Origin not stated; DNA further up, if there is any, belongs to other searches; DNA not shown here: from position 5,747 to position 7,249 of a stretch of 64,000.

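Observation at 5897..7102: Bacterial endonuclease Q-like PHP/Zn-ribbon protein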

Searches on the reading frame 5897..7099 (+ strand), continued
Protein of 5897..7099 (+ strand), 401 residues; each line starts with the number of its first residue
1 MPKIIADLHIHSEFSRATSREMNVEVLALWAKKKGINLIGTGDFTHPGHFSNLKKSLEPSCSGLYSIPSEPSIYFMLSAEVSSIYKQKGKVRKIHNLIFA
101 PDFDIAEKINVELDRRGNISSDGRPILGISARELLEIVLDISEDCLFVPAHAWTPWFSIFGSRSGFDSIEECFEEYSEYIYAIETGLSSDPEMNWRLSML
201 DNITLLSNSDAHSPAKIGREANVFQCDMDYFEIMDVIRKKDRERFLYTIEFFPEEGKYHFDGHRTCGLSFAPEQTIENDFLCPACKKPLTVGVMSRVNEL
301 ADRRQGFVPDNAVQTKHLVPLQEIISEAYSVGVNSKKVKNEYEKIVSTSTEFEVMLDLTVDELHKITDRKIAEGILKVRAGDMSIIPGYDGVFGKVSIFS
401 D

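Call 70: search_protein_representatives(protein=window:5897-7099:+)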
Query: 401 residues. Proteins with E-value up to 0.001 (for the whole library): 3532; up to 1e-10: 2346; up to 1e-30: 1029. The best 150 are listed.
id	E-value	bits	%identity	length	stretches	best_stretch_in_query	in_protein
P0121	1.9e-138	478.2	54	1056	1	1-400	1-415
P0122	2.8e-138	477.7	55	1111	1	4-400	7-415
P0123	3.1e-138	477.5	55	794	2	188-400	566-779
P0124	2.3e-136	471.4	54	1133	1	4-401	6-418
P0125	4.2e-136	470.5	51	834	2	136-399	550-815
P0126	4.9e-135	467.0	54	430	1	4-400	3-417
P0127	5.0e-135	467.0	53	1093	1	5-399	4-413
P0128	3.1e-133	461.1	52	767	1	3-401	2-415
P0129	4.7e-133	460.5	54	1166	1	4-400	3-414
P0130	1.4e-132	458.9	54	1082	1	3-400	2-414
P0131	3.8e-132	457.5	54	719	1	3-400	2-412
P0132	1.6e-131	455.5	53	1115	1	3-400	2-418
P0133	2.1e-131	455.0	53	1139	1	4-401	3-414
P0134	1.3e-130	452.5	52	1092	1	3-401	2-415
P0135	5.7e-130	450.3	52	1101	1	4-401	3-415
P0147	3.4e-128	444.5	52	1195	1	4-400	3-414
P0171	1.7e-125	435.6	51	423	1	4-400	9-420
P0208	7.6e-122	423.6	53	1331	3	211-400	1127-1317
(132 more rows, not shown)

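Call 71: search_protein_families(library=pfam, proteins=[P0121, P0122, P0124, P0129, P0147, P0123, P0125, P0208, P0128], max_evalue=0.0001)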
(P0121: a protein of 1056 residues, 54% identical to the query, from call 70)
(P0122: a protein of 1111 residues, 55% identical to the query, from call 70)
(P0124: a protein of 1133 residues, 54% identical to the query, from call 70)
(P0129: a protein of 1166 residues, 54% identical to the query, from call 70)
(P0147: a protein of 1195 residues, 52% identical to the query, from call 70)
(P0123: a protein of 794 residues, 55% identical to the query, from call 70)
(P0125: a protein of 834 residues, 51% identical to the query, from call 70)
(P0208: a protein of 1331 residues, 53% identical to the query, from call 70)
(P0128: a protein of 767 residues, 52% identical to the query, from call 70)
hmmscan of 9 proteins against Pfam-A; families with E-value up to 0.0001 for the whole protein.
P0121 (1056 aa): 8 families
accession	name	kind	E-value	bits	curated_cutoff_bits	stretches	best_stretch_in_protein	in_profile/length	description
PF00580.27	UvrD-helicase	-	5e-54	184.2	23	1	460-695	2-271/271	UvrD/REP helicase N-terminal domain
PF13361.12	UvrD_C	-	6e-39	134.9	25.6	2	938-1011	273-348/350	UvrD-like helicase C-terminal domain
PF13245.12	AAA_19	-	1.9e-23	83.6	25.1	1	463-680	1-134/134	AAA domain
PF13538.12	UvrD_C_2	-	6.3e-11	42.4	27.4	1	954-1009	4-52/52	UvrD-like helicase C-terminal domain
PF01443.25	Viral_helicase1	-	4.8e-08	33.5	21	0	902-1008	129-226/228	Viral superfamily 1 RNA helicase core domain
PF13086.12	AAA_11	-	3e-06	27.6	27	1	460-597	3-145/257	AAA domain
PF13604.12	AAA_30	-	5.7e-06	26.6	27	1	460-556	3-97/191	AAA domain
PF13401.12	AAA_22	-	8.4e-05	23.3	27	0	470-571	5-106/130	AAA domain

P0122 (1111 aa): 6 families
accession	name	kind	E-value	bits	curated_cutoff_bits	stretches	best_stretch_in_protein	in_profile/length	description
PF00580.27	UvrD-helicase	-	2.9e-73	247.3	23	1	472-730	1-270/271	UvrD/REP helicase N-terminal domain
PF13361.12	UvrD_C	-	1.9e-46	159.5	25.6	2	943-1064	237-349/350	UvrD-like helicase C-terminal domain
PF13245.12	AAA_19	-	1.4e-21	77.5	25.1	1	476-716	1-134/134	AAA domain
PF13538.12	UvrD_C_2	-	1.4e-11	44.6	27.4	1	1004-1060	2-51/52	UvrD-like helicase C-terminal domain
PF01443.25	Viral_helicase1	-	2.9e-08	34.2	21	0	991-1060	164-226/228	Viral superfamily 1 RNA helicase core domain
PF13086.12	AAA_11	-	2.3e-07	31.3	27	1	471-602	1-137/257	AAA domain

P0124 (1133 aa): 7 families
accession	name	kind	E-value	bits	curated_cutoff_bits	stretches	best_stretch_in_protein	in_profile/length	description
PF00580.27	UvrD-helicase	-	3.3e-68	230.7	23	1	472-730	1-270/271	UvrD/REP helicase N-terminal domain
PF13361.12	UvrD_C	-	8e-40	137.8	25.6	1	736-1085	1-349/350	UvrD-like helicase C-terminal domain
PF13245.12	AAA_19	-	5.4e-26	91.8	25.1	1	476-716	1-134/134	AAA domain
PF13538.12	UvrD_C_2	-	3.5e-10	40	27.4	1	1024-1081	2-51/52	UvrD-like helicase C-terminal domain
PF13604.12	AAA_30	-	4.4e-07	30.3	27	1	471-571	1-96/191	AAA domain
PF01443.25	Viral_helicase1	-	5.5e-06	26.8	21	0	1020-1079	173-224/228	Viral superfamily 1 RNA helicase core domain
PF13086.12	AAA_11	-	4.8e-05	23.7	27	1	471-535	1-72/257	AAA domain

P0129 (1166 aa): 6 families
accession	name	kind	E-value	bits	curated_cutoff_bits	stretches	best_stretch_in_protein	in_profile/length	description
PF00580.27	UvrD-helicase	-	9e-81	271.9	23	1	476-745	1-271/271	UvrD/REP helicase N-terminal domain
PF13361.12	UvrD_C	-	8.1e-48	164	25.6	1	750-1116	1-348/350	UvrD-like helicase C-terminal domain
PF13245.12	AAA_19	-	1.8e-24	86.8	25.1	1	480-730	1-134/134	AAA domain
PF13538.12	UvrD_C_2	-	2.1e-09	37.5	27.4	1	1060-1113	4-51/52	UvrD-like helicase C-terminal domain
PF01443.25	Viral_helicase1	-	8.2e-06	26.2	21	0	1057-1114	178-227/228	Viral superfamily 1 RNA helicase core domain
PF13087.12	AAA_12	-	2.8e-05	24.2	27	0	1002-1116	87-193/195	AAA domain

P0147 (1195 aa): 5 families
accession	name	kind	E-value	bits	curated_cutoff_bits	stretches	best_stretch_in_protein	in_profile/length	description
PF00580.27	UvrD-helicase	-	1.5e-74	251.5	23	1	503-786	1-271/271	UvrD/REP helicase N-terminal domain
PF13361.12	UvrD_C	-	1.4e-43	150.1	25.6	2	1053-1140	279-349/350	UvrD-like helicase C-terminal domain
PF13245.12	AAA_19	-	5.2e-25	88.6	25.1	1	507-771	1-134/134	AAA domain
PF13538.12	UvrD_C_2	-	3.4e-08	33.6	27.4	0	1115-1136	30-51/52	UvrD-like helicase C-terminal domain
PF13604.12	AAA_30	-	9.2e-05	22.7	27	0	502-569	1-67/191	AAA domain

P0123 (794 aa): 1 family
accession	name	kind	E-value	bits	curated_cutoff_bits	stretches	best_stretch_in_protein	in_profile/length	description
PF14528.11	LAGLIDADG_3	-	1.3e-12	48.3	22.5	1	438-493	5-64/82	LAGLIDADG-like domain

P0125 (834 aa): 3 families
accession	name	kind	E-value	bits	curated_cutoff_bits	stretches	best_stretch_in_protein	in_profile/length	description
PF14890.11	Intein_splicing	-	3.9e-11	43.4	35.8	1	251-566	67-155/155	Intein splicing domain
PF14528.11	LAGLIDADG_3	-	1.6e-08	35.1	22.5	1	328-398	6-79/82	LAGLIDADG-like domain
PF13403.11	Hint_2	-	7e-05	23.7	28.4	0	152-197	2-47/147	Hint domain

P0208 (1331 aa): 3 families
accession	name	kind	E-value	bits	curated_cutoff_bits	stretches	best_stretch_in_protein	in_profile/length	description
PF14890.11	Intein_splicing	-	7.7e-37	126.9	35.8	2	638-1128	22-155/155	Intein splicing domain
PF14528.11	LAGLIDADG_3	-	6.4e-30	103.7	22.5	1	915-992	2-82/82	LAGLIDADG-like domain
PF13560.12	HTH_31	-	2.2e-05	25.1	27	1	740-794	5-59/64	Helix-turn-helix domain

P0128 (767 aa): 4 families
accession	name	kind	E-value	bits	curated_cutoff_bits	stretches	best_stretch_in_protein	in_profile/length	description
PF00580.27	UvrD-helicase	-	5.1e-69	233.4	23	1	460-698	2-270/271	UvrD/REP helicase N-terminal domain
PF13245.12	AAA_19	-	7.3e-26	91.4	25.1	1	464-684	2-134/134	AAA domain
PF21445.3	ADDB_N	-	6e-07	29.4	26.6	0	590-698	156-255/290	ADDB, N-terminal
PF13086.12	AAA_11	-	3e-06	27.6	27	1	462-611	8-167/257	AAA domain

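Call 73: list_cluster_members(proteins=[P0121, P0122, P0124, P0129, P0147, P0133, P0126, P0123, P0208, P0171])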
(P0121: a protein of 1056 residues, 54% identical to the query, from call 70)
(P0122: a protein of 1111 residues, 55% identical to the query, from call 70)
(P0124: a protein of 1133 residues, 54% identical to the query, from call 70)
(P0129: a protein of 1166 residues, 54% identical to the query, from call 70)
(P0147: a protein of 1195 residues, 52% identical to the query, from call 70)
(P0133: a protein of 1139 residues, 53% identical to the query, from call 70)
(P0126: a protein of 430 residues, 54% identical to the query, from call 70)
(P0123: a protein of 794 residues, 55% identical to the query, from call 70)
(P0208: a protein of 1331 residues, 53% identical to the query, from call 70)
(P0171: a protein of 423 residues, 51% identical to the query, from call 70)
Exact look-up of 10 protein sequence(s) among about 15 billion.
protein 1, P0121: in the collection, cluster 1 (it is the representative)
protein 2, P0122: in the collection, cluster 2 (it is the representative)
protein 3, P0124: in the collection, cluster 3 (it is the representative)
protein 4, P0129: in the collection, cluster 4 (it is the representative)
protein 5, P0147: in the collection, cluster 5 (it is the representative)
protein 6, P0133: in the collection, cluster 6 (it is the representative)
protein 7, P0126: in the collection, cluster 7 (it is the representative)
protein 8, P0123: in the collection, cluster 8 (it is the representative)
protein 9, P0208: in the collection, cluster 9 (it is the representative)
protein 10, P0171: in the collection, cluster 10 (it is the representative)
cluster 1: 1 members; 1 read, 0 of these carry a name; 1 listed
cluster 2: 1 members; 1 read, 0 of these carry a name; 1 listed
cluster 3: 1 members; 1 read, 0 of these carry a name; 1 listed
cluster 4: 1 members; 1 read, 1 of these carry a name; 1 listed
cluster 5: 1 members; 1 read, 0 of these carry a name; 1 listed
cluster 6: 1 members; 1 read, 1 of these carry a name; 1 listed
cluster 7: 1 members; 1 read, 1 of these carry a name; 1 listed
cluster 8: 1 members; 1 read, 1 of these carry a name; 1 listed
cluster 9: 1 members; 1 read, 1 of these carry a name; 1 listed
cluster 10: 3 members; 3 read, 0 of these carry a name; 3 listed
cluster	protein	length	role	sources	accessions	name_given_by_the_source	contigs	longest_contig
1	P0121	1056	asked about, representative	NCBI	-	-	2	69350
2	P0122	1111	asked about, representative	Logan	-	-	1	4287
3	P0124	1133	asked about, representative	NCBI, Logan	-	-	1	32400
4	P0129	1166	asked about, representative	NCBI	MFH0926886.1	MAG: UvrD-helicase domain-containing protein [bacterium]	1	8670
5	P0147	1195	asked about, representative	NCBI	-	-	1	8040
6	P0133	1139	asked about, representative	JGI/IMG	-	DNA helicase-2/ATP-dependent DNA helicase PcrA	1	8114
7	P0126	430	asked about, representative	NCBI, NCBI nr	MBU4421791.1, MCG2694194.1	endonuclease Q family protein [Candidatus Parcubacteria bacterium] | endonuclease Q family protein [Patescibacteria group bacterium]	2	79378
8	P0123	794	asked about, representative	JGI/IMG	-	PHP family Zn ribbon phosphoesterase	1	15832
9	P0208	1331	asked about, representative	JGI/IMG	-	PHP family Zn ribbon phosphoesterase/transcriptional regulator with XRE-family HTH domain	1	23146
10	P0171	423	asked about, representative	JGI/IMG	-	-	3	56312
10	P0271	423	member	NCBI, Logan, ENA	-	-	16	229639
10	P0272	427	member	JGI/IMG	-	-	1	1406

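Call 85: search_protein_families(library=padloc, proteins=[window:5897-7099:+, P0124], max_evalue=0.001)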
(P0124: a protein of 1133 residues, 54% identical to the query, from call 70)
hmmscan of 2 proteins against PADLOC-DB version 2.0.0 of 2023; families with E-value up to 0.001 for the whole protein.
window:5897-7099:+ (401 aa): 0 families

P0124 (1133 aa): 54 families (the best 25 are shown)
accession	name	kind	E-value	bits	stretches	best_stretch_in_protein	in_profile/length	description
PDLC03802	RTasHel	-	2.3e-86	289.1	2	471-881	5-362/675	DRT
PDLC00132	GajB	-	5.3e-86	287.6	1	470-1106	2-624/625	UrvD helicase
PDLC00114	GajB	-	6.5e-79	264.1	2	468-803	4-346/635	UrvD helicase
PDLC00117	GajB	-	1e-75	253.4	1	470-1108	14-599/604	UrvD helicase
PDLC00127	GajB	-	7.8e-56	187.8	2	471-793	8-326/594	UrvD helicase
PDLC00103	GajB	-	2.3e-52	176.8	2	466-805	11-340/612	UrvD helicase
PDLC00123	GajB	-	1.6e-47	160.4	3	664-778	168-281/540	UrvD helicase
PDLC00119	GajB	-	6.9e-44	148.7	2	479-766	11-313/565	UrvD helicase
PDLC00121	GajB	-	2.4e-43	146.5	2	471-751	5-278/565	UrvD helicase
PDLC00130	GajB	-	6.1e-43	145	3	641-775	174-309/589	UrvD helicase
PDLC00107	GajB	-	1.5e-42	144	2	473-803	17-339/587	UrvD helicase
PDLC00122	GajB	-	5.7e-42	142.3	3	655-759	145-250/502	UrvD helicase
PDLC00129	GajB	-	3.9e-35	119.5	2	646-761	198-314/594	UrvD helicase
PDLC00110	GajB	-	1.3e-34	117.8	3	594-759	197-364/725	UrvD helicase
PDLC00112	GajB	-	3.2e-34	116.5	2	471-808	6-340/581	UrvD helicase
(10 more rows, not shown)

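Call 86: search_protein_families(library=phrogs, proteins=[window:5897-7099:+], max_evalue=0.001)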
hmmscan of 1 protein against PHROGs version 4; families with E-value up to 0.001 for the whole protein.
window:5897-7099:+ (401 aa): 0 families
